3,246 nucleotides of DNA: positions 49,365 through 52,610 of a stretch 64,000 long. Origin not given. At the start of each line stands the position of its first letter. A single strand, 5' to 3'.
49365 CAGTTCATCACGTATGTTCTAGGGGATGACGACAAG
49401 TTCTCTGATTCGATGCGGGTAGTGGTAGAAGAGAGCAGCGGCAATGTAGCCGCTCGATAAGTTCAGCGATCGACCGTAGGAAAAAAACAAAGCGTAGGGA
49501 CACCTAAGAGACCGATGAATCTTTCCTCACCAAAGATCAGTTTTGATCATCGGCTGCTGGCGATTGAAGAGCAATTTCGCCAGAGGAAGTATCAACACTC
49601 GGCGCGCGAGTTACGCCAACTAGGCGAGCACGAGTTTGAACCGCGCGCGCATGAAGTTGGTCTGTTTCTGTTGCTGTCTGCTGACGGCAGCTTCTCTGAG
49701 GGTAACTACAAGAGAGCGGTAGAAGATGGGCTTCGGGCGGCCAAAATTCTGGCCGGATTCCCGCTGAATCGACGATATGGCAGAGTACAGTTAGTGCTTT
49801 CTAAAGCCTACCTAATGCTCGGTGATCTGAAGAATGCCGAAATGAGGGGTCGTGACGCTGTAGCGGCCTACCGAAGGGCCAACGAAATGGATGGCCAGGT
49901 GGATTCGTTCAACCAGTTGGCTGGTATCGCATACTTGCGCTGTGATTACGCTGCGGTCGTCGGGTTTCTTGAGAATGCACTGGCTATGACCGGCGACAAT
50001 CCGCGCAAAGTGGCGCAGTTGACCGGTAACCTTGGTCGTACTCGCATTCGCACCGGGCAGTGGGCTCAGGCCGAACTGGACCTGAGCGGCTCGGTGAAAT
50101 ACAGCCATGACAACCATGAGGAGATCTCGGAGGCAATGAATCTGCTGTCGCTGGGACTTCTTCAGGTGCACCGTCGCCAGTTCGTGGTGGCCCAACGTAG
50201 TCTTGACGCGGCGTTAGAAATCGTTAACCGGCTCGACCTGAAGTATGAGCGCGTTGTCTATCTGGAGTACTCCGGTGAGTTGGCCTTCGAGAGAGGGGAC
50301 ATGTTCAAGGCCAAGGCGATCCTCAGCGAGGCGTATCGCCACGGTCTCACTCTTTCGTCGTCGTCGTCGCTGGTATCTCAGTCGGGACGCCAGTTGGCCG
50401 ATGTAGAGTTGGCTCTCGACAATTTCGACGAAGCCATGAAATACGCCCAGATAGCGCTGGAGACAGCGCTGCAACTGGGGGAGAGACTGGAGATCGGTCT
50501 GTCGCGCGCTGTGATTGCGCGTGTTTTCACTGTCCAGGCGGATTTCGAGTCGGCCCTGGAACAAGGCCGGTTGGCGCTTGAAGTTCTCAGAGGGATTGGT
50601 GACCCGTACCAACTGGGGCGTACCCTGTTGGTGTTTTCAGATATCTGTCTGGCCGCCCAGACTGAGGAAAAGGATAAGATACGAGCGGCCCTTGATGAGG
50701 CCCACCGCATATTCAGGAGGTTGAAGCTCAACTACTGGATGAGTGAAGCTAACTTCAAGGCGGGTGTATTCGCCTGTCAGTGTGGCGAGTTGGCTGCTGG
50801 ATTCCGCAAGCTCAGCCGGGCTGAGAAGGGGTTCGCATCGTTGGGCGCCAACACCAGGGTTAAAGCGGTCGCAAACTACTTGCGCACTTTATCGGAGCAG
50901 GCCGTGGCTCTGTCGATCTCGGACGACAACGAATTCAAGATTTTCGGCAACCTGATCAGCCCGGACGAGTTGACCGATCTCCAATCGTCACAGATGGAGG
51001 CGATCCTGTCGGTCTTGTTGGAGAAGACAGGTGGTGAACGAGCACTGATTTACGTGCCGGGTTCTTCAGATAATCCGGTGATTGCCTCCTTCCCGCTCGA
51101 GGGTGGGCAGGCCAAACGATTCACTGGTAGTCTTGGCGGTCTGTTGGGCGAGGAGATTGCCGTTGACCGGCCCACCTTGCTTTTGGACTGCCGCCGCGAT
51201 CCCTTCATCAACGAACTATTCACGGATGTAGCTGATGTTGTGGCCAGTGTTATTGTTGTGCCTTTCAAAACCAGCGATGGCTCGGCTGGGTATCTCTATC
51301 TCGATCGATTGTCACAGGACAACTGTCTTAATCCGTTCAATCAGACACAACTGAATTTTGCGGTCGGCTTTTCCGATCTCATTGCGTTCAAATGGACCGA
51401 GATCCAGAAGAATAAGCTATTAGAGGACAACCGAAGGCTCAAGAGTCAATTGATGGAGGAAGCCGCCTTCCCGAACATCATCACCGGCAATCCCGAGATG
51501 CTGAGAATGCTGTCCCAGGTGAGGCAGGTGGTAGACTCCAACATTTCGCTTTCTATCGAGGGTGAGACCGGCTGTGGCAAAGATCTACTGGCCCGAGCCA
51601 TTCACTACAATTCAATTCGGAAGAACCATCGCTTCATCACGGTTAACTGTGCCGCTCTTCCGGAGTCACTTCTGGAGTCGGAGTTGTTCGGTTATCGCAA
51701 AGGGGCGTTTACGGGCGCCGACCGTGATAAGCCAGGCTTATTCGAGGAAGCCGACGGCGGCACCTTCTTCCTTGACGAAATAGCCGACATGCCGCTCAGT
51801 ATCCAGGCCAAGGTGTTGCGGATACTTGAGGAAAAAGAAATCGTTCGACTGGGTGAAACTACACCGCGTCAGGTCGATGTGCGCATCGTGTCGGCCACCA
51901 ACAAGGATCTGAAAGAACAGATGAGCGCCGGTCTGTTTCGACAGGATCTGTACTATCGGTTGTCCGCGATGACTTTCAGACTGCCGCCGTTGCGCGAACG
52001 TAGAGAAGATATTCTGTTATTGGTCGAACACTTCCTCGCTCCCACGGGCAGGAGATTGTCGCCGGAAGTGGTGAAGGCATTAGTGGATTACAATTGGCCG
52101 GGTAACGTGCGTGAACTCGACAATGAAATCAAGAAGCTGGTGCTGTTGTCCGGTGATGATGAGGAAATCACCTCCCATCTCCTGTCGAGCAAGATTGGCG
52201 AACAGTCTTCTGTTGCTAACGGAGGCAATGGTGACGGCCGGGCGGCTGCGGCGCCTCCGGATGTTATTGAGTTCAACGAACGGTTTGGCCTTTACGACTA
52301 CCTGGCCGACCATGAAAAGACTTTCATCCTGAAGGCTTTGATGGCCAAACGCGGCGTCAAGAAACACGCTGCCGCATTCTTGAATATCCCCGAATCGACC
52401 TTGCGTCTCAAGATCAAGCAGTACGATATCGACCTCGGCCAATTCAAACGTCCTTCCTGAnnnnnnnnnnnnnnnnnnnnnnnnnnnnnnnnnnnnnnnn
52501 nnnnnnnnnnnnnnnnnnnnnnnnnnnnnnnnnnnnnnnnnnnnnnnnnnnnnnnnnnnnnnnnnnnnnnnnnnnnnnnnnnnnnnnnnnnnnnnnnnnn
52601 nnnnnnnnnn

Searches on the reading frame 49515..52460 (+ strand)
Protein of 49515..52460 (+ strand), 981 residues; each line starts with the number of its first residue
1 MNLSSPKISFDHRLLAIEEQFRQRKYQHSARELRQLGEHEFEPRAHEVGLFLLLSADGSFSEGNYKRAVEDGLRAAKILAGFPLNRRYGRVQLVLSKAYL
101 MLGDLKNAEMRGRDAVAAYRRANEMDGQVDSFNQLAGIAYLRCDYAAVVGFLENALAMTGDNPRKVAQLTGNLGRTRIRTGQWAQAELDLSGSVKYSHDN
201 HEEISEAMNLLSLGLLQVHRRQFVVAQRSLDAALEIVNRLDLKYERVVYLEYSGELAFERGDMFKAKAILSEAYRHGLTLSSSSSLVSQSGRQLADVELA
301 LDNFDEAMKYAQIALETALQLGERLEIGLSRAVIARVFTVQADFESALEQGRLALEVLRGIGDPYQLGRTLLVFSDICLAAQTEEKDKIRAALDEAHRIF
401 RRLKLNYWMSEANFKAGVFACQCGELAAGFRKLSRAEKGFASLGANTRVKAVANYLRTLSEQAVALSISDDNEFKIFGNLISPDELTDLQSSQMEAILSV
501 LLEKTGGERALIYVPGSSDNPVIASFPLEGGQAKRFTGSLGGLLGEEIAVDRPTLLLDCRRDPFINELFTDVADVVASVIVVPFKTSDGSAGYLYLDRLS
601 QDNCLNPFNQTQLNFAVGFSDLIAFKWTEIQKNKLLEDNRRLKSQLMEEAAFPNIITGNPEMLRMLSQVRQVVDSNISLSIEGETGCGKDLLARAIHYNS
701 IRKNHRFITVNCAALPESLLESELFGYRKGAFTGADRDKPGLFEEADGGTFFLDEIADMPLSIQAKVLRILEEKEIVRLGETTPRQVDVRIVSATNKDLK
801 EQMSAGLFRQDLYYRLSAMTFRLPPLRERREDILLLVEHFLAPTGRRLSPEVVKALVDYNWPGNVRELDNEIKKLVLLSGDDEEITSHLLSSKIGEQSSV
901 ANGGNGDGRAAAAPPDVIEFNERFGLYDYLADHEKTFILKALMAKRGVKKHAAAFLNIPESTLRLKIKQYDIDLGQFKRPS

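Call 10: search_protein_families(library=pfam, proteins=[window:49515-52460:+])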
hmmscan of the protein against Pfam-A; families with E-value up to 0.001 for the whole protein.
window:49515-52460:+ (981 aa): 7 families
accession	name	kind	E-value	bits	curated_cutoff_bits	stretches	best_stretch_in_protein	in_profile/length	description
PF00158.32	Sigma54_activat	-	6.1e-68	228.2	20.2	1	655-820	1-166/168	Sigma-54 interaction domain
PF14532.12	Sigma54_activ_2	-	6.1e-21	75.6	25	1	661-826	6-138/138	Sigma-54 interaction domain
PF25601.1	AAA_lid_14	-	8.3e-18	64.4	27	1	827-901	1-81/87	AAA+ ATPase lid domain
PF13424.12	TPR_12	-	3e-12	47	30.1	1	293-359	8-76/77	Tetratricopeptide repeat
PF17874.7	TPR_MalT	-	9.5e-09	35.4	45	2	245-430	38-222/336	MalT-like TPR region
PF02954.25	HTH_8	-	1.3e-07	31.6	22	1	930-970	2-42/42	Bacterial regulatory protein, Fis family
PF07728.20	AAA_5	-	1.8e-05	25.2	22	1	681-798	4-124/139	AAA domain (dynein-related subfamily)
